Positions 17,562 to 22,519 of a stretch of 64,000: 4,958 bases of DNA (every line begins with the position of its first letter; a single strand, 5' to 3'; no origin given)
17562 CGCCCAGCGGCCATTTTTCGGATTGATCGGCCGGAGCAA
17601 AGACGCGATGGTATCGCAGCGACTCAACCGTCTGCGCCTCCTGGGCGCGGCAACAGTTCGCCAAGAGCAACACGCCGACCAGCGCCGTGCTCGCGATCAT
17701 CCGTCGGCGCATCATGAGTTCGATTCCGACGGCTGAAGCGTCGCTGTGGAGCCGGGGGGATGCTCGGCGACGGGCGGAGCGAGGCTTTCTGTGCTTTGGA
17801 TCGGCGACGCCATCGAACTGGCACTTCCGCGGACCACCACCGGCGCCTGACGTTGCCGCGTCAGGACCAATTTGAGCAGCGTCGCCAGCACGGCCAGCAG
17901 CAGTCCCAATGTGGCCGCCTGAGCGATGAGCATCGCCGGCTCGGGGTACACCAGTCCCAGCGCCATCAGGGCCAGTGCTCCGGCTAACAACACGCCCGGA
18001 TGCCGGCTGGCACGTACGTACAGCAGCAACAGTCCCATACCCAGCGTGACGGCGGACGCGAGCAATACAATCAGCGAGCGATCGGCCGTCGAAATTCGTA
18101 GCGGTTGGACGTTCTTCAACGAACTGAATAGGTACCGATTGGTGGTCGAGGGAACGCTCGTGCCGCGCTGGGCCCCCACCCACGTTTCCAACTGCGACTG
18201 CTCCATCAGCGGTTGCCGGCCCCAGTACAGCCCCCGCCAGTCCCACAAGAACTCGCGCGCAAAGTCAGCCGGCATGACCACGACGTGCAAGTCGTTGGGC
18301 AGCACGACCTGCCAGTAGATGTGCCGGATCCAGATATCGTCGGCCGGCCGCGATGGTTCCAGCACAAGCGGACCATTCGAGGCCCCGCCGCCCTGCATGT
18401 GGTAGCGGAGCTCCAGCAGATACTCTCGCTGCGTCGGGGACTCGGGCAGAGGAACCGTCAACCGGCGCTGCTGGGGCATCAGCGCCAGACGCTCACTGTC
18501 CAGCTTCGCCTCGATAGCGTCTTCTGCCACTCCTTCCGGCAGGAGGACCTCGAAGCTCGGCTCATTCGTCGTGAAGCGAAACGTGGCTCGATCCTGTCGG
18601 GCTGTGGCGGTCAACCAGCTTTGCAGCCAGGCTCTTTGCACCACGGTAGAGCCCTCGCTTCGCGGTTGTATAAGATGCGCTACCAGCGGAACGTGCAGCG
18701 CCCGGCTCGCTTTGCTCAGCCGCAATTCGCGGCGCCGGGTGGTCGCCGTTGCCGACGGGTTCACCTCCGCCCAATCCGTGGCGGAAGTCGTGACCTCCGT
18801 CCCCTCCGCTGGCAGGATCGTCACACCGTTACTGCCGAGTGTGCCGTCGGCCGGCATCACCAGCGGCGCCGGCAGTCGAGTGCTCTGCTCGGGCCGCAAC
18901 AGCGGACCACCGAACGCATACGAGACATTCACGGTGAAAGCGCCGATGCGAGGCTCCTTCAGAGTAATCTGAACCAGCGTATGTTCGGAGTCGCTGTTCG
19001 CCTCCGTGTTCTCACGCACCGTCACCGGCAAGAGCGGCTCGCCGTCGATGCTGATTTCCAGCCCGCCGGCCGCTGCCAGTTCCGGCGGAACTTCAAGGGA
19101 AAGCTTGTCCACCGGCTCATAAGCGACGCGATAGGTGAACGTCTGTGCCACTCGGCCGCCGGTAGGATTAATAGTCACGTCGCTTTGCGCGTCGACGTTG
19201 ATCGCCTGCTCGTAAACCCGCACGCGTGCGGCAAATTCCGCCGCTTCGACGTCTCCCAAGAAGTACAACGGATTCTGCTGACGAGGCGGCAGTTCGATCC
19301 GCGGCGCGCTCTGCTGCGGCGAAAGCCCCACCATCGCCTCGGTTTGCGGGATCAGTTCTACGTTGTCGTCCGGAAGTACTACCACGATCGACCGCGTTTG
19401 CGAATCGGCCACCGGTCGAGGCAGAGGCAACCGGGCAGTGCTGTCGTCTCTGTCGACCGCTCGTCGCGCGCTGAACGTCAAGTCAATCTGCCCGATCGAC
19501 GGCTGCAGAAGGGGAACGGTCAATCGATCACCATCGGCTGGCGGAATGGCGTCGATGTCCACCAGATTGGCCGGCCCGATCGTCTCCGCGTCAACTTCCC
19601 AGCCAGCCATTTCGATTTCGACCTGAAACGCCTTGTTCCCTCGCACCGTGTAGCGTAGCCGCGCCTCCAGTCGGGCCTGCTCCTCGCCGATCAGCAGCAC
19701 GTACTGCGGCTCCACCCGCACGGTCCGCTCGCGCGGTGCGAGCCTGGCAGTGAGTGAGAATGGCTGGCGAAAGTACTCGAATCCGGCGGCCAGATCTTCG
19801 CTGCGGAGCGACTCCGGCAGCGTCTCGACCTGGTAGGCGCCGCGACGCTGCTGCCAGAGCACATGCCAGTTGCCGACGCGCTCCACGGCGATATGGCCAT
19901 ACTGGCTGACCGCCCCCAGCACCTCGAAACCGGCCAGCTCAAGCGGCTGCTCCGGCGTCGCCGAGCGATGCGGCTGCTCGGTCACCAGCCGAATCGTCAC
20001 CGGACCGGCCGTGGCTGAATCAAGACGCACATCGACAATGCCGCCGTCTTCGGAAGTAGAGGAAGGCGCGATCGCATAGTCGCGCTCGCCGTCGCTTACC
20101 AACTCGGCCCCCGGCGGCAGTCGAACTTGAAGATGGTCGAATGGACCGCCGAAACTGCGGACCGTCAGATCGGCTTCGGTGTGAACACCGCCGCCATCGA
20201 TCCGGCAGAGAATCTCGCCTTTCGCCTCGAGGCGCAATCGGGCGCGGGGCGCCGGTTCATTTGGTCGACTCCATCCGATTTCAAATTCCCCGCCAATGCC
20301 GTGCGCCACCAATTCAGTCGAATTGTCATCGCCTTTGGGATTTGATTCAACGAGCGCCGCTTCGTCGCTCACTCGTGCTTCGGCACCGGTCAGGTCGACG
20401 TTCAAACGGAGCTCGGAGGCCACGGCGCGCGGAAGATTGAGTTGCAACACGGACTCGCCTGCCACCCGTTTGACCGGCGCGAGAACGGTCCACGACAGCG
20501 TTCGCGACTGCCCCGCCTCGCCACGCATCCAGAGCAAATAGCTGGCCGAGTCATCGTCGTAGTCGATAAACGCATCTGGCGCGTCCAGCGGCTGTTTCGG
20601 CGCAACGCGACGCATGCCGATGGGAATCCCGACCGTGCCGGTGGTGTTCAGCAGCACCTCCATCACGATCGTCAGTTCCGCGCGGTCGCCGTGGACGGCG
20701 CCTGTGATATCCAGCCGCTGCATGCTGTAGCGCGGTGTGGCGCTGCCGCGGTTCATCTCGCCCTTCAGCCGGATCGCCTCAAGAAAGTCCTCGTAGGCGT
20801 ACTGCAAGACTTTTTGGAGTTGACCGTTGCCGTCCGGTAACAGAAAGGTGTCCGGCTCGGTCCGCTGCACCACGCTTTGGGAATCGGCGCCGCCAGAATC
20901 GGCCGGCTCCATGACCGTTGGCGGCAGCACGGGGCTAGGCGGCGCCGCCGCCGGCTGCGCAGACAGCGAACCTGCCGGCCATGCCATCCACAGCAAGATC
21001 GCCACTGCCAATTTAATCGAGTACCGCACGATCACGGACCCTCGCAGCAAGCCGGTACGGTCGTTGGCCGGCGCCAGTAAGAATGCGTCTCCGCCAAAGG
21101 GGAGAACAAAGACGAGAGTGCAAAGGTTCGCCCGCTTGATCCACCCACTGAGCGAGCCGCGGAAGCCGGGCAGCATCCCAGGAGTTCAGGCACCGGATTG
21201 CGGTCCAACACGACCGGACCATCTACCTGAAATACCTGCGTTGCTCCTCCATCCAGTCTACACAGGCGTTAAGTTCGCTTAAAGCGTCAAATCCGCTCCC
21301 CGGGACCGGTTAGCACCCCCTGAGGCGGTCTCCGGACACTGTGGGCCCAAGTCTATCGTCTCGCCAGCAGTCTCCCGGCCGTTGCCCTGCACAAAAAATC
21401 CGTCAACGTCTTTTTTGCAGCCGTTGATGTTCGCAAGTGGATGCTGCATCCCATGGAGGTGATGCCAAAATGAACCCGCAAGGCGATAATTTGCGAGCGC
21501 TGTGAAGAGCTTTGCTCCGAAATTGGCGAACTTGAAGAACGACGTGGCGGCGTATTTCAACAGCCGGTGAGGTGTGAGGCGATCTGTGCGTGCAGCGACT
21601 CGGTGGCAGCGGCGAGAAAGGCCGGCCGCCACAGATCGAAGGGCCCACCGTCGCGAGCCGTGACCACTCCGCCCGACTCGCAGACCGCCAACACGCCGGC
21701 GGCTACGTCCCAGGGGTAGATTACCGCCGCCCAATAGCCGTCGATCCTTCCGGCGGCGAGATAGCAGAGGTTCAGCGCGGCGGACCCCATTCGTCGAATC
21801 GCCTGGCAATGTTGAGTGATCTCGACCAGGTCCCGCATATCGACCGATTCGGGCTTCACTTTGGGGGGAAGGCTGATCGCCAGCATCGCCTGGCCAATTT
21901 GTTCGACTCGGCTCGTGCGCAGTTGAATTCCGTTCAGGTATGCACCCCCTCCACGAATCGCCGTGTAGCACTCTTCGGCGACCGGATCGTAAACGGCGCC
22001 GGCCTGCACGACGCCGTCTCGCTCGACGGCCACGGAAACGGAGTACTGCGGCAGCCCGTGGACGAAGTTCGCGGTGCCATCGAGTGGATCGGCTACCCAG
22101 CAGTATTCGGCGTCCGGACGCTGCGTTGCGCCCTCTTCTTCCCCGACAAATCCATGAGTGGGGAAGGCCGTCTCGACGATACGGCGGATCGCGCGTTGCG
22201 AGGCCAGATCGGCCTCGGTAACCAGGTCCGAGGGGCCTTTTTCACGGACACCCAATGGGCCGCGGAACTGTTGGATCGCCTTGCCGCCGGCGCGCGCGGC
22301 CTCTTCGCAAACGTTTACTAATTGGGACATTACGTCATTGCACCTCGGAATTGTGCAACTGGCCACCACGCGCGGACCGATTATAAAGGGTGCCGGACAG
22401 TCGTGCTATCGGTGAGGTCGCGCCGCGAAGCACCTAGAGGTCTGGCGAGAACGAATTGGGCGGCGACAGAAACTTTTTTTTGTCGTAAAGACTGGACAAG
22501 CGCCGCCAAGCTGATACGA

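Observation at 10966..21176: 10.2-kb locus of two coupled giant genes that resolve into three tandem paralogous ~1,100-aa envelope modules of unknown function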

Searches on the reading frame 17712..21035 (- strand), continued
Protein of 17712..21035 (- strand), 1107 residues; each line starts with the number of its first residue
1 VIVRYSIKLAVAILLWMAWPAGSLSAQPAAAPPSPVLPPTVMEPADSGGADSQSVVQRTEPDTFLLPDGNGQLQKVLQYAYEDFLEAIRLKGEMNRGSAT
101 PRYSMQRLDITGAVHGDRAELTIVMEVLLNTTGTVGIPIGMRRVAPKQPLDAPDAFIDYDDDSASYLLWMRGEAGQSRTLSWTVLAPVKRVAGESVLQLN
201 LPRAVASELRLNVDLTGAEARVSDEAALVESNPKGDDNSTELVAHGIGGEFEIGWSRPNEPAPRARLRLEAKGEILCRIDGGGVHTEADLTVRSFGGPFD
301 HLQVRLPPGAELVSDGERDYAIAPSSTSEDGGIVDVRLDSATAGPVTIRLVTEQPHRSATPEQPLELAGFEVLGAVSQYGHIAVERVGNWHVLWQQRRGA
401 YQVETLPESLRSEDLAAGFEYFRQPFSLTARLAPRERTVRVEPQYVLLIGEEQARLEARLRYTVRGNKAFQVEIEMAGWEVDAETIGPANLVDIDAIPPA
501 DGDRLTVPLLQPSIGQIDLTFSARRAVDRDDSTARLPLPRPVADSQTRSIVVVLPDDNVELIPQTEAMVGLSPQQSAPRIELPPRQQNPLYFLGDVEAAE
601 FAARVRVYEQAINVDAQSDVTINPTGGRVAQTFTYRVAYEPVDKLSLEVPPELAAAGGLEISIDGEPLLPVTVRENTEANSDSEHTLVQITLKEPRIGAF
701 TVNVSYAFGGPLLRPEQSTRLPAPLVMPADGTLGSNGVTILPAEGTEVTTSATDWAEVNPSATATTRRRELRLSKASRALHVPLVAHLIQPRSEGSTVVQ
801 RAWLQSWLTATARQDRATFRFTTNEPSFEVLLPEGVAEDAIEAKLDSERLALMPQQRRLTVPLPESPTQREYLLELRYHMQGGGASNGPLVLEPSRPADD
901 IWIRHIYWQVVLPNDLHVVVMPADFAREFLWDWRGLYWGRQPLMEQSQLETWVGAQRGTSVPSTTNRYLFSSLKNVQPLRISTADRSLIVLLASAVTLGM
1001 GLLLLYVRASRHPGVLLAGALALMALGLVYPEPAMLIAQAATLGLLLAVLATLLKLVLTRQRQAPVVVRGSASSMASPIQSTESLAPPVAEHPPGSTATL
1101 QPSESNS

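Call 72: fold_search(model_id=the predicted structure, library=viral)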
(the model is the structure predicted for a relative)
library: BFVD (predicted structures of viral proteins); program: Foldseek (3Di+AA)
matches with E <= 10: 454; with E <= 0.001: 15
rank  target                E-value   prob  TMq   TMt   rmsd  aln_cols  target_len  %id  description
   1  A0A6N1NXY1            1.9e-08  1.00  0.12  0.12  29.1      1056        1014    8  DUF11 domain-containing protein [Tupanvirus soda lake]
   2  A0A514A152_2          4.1e-08  0.85  0.07  0.06  47.9      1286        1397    8  Uncharacterized protein [Aeromonas phage LAh10]
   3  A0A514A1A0            6.7e-07  0.60  0.06  0.06  40.4      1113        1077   10  Uncharacterized protein [Aeromonas phage LAh10]
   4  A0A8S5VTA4            5.4e-06  0.99  0.12  0.13  25.3       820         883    8  (no name in the UniProt tables at hand)
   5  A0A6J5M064            3.0e-05  0.89  0.09  0.14  30.2       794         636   10  Secretion system C-terminal sorting domain [uncultured Caudovirales phage]
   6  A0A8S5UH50            4.2e-05  0.35  0.07  0.07  37.4      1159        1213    9  PA14 domain-containing protein [Myoviridae sp. ctshb19]
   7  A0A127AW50            4.6e-05  0.41  0.08  0.09  28.0      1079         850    8  Uncharacterized protein [Bacillus phage SP-15]
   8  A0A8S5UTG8            6.4e-05  0.33  0.06  0.05  54.4       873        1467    8  Uncharacterized protein [Myoviridae sp. ctYA416]
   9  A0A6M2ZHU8            9.7e-05  0.35  0.09  0.08  66.7      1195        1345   10  Outer capsid protein [Synechococcus phage S-SCSM1]
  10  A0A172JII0            1.5e-04  0.38  0.08  0.09  42.7      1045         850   10  Uncharacterized protein [Bacillus phage AR9]
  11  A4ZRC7                2.7e-04  0.28  0.07  0.07  35.7      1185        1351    9  Tail fiber [Synechococcus phage Syn5]
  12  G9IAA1                3.1e-04  0.20  0.06  0.08  37.1       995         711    9  (no name in the UniProt tables at hand)
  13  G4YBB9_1              3.4e-04  0.85  0.11  0.11  40.8       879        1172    8  (no name in the UniProt tables at hand)
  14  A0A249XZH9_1          5.2e-04  0.13  0.06  0.06  35.9      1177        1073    8  (no name in the UniProt tables at hand)
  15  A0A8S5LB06            7.2e-04  0.35  0.09  0.10  38.7      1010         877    9  Uncharacterized protein [Podoviridae sp. ctBev14]
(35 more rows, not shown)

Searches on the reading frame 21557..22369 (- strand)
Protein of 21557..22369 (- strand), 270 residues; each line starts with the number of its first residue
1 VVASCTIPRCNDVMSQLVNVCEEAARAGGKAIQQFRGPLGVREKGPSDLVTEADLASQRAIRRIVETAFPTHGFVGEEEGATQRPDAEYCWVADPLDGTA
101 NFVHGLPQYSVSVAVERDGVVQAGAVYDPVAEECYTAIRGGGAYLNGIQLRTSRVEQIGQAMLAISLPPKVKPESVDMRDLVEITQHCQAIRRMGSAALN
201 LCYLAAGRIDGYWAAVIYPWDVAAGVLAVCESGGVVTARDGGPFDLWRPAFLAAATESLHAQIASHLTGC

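Call 25: search_protein_families(library=pfam, proteins=[window:21557-22369:-], max_evalue=0.01)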
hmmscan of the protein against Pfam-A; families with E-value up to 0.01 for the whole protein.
window:21557-22369:- (270 aa): 1 family
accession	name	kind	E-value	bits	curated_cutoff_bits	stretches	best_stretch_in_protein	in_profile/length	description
PF00459.30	Inositol_P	-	8.2e-64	216.1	27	1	16-267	4-266/271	Inositol monophosphatase family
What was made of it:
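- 21557..22369 (-): Inositol-monophosphatase-family gene. It is a conserved upstream neighbour on the same strand, about 0.4-0.5 kb away. A functional link is not shown. Pfam Inositol_P, E 8e-64 (call 25).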

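Call 68: search_protein_families(library=ncbifam, proteins=[window:21557-22369:-], max_evalue=0.01)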
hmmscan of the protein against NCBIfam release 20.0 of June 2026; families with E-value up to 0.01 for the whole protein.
window:21557-22369:- (270 aa): 7 families
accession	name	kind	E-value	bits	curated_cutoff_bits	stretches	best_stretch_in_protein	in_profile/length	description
NF008027.1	PRK10757.1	equivalog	4.5e-52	176.6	332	1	15-242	2-233/267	inositol-1-monophosphatase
TIGR02067.1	his_9_HisN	equivalog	4.3e-47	160.7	275.15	1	24-266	9-250/252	histidinol-phosphatase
NF009321.0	PRK12676.1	equivalog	1.4e-40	139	264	1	15-266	5-261/264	bifunctional fructose-bisphosphatase/inositol-phosphate phosphatase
TIGR01331.1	bisphos_cysQ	equivalog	2.3e-29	102.8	228.8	1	19-245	4-233/250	3'(2'),5'-bisphosphate nucleotidase CysQ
NF010678.0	PRK14076.1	equivalog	4e-19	68.9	493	1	71-262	62-278/570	bifunctional NADP phosphatase/NAD kinase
NF008182.0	PRK10931.1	equivalog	5.2e-17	61.7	379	1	19-245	4-229/246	3'(2'),5'-bisphosphate nucleotidase CysQ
TIGR01330.1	bisphos_HAL2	equivalog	2.5e-12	46.3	267.05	1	90-128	136-173/359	3'(2'),5'-bisphosphate nucleotidase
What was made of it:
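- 21557..22369 (-): Below every NCBIfam equivalog cut-off (call 68).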
